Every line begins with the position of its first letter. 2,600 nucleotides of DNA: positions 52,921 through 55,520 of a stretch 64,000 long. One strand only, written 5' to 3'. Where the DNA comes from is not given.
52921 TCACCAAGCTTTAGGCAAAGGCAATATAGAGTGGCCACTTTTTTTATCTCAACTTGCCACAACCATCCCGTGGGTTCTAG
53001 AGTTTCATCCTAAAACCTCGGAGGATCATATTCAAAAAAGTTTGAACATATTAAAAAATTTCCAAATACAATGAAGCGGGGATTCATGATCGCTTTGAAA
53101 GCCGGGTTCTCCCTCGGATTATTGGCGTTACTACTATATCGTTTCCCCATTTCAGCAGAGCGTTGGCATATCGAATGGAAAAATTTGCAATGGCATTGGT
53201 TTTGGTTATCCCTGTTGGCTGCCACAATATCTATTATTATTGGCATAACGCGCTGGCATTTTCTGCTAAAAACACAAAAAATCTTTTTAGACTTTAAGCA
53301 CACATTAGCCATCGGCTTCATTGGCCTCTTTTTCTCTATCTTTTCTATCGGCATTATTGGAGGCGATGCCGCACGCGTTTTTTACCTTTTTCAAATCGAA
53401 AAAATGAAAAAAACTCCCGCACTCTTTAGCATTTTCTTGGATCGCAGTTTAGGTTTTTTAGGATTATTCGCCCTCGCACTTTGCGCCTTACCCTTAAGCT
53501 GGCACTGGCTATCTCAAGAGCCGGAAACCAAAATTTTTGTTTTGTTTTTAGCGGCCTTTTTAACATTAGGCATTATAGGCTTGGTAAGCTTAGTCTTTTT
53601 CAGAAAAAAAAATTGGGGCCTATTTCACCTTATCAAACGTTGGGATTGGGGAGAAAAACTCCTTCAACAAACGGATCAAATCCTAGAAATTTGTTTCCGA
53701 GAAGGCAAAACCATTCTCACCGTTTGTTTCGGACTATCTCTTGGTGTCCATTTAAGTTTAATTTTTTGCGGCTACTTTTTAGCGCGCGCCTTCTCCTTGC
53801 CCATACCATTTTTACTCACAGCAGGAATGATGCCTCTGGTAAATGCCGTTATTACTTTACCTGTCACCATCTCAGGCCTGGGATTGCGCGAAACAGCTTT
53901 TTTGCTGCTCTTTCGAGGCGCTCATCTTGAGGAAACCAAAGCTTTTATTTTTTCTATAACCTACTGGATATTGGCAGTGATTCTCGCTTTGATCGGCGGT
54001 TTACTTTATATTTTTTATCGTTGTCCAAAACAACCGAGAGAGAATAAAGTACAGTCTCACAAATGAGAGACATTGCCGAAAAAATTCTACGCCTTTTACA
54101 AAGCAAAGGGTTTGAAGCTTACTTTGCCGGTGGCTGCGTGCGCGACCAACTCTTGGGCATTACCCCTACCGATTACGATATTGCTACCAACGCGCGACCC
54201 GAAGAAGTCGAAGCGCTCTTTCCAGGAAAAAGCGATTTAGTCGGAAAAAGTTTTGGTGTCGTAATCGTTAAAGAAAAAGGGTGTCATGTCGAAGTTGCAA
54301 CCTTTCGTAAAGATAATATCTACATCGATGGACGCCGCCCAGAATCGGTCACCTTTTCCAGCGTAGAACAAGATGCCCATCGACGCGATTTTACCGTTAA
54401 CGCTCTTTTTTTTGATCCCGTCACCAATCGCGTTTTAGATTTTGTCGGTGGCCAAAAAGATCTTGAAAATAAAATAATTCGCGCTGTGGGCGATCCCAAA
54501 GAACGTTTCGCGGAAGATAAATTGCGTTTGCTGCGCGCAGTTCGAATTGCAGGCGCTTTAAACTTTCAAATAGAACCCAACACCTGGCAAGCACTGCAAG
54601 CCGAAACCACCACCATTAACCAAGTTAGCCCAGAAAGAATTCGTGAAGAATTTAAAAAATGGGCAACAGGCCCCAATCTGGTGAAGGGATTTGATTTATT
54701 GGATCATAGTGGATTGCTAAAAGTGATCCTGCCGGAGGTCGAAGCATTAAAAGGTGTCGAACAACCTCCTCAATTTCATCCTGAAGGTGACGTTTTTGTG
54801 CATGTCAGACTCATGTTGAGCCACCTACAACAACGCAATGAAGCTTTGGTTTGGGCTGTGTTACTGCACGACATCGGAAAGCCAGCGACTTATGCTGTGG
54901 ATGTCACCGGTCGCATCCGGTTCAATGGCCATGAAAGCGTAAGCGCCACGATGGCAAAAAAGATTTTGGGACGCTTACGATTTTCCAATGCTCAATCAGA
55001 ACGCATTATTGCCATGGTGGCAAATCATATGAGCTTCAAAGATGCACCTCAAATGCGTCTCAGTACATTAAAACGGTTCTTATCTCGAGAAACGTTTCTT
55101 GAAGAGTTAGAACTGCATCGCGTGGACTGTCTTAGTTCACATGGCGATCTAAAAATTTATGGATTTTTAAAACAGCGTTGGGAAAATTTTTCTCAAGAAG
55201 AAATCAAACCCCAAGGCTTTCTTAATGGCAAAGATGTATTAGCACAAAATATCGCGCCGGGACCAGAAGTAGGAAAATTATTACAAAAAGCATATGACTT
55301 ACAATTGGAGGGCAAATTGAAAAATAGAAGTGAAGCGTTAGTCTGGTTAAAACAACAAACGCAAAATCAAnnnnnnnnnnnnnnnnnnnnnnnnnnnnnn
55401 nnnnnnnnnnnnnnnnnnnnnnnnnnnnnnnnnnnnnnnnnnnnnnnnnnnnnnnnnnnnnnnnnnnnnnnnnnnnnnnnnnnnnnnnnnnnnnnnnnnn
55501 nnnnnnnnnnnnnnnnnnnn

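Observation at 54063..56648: CCA-adding enzyme fused to an extracytoplasmic CHASE2 sensor that has no other output domain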

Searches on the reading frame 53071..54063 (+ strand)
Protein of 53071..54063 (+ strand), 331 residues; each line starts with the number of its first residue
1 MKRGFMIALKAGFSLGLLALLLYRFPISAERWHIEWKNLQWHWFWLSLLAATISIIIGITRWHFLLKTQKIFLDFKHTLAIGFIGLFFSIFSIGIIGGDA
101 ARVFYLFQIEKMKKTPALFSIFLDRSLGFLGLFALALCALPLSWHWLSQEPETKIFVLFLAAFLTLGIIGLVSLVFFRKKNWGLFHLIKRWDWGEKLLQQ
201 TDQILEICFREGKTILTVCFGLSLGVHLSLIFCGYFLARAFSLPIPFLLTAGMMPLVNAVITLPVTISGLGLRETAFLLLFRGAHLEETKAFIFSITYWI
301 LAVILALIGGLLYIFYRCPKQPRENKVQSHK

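Call 3: search_protein_families(library=pfam, proteins=[window:53071-54063:+], max_evalue=0.01)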
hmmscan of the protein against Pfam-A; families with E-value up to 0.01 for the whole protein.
window:53071-54063:+ (331 aa): 1 family
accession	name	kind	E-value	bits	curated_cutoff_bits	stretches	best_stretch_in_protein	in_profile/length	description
PF03706.18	LPG_synthase_TM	-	7.6e-37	127.8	33.4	1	8-309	2-301/302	Lysylphosphatidylglycerol synthase TM region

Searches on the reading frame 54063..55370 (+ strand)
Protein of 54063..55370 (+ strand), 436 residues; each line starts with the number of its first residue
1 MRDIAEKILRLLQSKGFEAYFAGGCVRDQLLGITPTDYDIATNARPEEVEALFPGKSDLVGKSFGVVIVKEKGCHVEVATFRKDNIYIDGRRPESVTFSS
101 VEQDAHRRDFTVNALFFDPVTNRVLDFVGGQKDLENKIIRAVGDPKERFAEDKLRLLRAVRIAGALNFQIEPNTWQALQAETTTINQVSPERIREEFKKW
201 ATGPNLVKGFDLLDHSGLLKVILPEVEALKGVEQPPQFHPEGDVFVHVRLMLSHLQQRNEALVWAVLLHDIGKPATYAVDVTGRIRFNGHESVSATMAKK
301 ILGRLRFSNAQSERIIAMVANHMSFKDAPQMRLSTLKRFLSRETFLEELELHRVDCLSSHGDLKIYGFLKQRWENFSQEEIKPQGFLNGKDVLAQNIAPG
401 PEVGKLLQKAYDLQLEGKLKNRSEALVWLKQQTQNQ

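Call 23: search_solved_structures(query=window:54063-55370:+, show_alignments=2)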
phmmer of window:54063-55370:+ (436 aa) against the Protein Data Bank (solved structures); distinct sequences matched with E-value up to 0.001: 20.
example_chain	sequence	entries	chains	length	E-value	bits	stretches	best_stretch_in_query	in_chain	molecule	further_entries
6ibp_A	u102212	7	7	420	7.7e-50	173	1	4-243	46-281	CCA-adding enzyme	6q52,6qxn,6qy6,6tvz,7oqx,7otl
7otr_A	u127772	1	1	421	7.8e-50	173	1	4-243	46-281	CCA-adding protein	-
1miv_A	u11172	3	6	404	2.6e-49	171.3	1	8-224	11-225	tRNA CCA-adding enzyme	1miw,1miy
3aqm_A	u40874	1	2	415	1.3e-38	136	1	5-213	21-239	Poly(A) polymerase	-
3aqk_A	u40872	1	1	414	6.2e-38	133.8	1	5-213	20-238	Poly(A) polymerase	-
3aql_A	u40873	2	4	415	6.3e-38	133.8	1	5-213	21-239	Poly(A) polymerase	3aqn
4x4w_A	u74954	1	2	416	1.8e-25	92.7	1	10-205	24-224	CCA tRNA nucleotidyltransferase 1, mitochondrial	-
3wfo_A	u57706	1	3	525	2.2e-25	92.4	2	260-435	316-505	Poly A polymerase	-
8cbm_E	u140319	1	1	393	2.7e-25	92.2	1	10-205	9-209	CCA tRNA nucleotidyltransferase 1, mitochondrial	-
1ou5_A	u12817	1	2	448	4.3e-25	91.5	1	10-205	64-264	tRNA CCA-adding enzyme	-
9ns4_A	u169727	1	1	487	4.1e-23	85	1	13-255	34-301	tRNA nucleotidyltransferase cca2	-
3h37_A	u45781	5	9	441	1.1e-20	76.9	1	17-226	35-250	TRNA nucleotidyl transferase-related protein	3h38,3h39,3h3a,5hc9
3wfp_A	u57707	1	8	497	4.3e-20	75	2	19-273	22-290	Poly A polymerase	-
3wfr_E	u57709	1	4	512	4.9e-20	74.8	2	19-273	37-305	Poly A polymerase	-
3wfq_E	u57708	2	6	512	5e-20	74.8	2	19-273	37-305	Poly A polymerase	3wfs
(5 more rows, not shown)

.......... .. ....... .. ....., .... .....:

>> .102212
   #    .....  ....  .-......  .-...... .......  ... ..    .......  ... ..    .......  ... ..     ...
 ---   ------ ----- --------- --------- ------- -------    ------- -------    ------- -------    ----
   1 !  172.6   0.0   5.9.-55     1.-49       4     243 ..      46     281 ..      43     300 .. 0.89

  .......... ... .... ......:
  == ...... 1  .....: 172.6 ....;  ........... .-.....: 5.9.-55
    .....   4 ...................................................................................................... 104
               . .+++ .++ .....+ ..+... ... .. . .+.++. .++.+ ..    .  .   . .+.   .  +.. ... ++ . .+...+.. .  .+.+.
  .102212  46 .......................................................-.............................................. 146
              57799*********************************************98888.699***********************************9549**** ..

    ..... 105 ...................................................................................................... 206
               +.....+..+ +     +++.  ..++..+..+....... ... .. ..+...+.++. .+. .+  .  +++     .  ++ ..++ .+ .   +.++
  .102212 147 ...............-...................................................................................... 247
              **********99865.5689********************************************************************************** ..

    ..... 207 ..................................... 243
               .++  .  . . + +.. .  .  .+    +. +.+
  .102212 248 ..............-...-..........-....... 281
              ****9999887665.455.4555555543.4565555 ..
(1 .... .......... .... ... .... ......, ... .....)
